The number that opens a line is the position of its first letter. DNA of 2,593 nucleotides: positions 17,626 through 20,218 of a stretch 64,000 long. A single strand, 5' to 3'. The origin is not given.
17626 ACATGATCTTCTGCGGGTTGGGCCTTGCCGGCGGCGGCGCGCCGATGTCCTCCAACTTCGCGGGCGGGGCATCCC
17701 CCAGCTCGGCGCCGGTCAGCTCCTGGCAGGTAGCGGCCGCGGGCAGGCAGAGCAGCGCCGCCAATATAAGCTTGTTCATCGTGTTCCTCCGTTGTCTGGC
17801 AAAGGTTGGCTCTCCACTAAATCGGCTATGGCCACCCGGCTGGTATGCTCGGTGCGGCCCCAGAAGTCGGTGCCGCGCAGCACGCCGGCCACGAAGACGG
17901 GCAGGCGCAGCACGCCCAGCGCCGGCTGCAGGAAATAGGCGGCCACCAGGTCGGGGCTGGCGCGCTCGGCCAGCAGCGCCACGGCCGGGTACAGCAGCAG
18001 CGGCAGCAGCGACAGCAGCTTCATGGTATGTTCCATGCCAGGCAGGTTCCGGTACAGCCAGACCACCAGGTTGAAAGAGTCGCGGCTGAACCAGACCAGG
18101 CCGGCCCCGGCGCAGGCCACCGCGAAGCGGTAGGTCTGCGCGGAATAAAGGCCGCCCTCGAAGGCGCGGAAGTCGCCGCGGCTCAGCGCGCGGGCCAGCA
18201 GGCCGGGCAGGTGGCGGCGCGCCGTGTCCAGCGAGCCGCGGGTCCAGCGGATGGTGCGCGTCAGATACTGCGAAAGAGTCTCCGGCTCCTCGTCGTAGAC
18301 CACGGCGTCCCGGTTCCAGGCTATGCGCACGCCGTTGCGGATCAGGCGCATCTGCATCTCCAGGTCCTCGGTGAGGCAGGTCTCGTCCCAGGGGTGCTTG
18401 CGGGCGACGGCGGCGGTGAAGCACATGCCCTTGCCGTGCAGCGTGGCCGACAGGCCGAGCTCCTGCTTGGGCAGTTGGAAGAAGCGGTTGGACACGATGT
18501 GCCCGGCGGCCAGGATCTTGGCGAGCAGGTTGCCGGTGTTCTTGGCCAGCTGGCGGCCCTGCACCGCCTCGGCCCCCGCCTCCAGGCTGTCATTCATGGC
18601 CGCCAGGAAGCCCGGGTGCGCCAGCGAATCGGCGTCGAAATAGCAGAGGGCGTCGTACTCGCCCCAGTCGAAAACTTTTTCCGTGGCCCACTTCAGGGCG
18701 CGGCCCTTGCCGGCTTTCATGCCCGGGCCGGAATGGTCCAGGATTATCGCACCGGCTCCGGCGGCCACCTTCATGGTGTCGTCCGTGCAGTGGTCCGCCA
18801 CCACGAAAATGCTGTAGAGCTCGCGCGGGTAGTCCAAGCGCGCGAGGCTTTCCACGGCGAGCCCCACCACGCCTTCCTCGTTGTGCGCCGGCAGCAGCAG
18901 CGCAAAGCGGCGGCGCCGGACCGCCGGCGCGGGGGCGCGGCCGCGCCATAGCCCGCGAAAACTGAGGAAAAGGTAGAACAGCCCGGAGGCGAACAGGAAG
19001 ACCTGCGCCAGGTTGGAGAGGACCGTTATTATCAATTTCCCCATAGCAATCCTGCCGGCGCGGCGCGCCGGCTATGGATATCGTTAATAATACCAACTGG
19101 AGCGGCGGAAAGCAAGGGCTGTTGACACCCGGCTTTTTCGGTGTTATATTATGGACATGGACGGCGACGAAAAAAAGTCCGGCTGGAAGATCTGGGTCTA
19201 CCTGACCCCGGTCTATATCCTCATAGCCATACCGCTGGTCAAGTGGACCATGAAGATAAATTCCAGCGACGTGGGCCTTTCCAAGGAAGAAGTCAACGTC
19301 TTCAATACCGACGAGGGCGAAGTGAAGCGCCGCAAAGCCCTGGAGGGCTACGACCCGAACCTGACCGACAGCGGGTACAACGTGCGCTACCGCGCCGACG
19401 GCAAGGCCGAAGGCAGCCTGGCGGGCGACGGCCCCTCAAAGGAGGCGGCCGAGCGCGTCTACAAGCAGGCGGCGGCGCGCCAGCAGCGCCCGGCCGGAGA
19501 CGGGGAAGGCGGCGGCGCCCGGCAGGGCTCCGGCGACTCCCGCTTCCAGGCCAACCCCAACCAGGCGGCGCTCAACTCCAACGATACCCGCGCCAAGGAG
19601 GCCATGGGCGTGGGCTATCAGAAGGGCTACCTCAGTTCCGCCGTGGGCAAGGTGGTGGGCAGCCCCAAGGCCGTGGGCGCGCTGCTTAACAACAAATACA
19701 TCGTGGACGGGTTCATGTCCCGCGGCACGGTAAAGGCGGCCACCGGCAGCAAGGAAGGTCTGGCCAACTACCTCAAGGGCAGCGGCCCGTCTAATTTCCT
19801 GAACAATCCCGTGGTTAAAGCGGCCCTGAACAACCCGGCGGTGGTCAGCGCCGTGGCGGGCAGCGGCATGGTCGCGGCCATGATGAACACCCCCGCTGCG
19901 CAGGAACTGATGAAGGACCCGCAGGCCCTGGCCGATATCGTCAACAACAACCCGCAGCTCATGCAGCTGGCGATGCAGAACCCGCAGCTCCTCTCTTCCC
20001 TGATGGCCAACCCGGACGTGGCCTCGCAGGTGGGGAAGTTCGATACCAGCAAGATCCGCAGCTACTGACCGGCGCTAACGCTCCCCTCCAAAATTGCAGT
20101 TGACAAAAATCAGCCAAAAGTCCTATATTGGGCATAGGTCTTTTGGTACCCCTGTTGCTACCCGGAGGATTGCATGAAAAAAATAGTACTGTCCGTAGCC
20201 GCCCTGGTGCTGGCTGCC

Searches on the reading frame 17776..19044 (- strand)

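Call 65: search_protein_families(library=pfam, proteins=[window:17776-19044:-], max_evalue=0.001)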
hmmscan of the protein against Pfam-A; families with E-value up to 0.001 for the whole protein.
window:17776-19044:- (422 aa): 4 families
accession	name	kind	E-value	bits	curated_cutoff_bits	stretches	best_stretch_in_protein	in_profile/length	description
PF13641.12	Glyco_tranf_2_3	-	5.1e-26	92.5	27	1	46-270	2-230/230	Glycosyltransferase like family 2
PF13632.12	Glyco_trans_2_3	-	9e-20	71.8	27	1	136-313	5-172/198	Glycosyl transferase family group 2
PF00535.33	Glycos_transf_2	-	6.5e-09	36.4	23.3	1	51-177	4-127/168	Glycosyl transferase family 2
PF13506.12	Glyco_transf_21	-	7.9e-05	22.6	21.7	1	129-269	30-174/174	Glycosyl transferase family 21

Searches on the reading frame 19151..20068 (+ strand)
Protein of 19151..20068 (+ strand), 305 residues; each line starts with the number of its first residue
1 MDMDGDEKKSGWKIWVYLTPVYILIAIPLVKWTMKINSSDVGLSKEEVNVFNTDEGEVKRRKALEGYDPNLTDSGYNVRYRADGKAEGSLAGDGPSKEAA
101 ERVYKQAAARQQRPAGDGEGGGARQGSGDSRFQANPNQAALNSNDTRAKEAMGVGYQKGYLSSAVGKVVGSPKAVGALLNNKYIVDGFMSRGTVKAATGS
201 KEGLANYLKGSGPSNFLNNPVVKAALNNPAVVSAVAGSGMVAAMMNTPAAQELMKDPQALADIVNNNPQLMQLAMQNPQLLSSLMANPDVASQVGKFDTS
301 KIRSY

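Call 65: search_protein_families(library=pfam, proteins=[window:19151-20068:+], max_evalue=0.001)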
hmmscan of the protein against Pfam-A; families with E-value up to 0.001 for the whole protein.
window:19151-20068:+ (305 aa): 2 families
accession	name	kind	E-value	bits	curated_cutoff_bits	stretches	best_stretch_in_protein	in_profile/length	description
PF23195.1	UBQLN1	-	4.4e-08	33.1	27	1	240-293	1-53/70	Ubiquilin-1-like domain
PF17830.6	STI1-HOP_DP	-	0.00033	21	29.1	0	240-284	4-50/55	STI1/HOP, DP domain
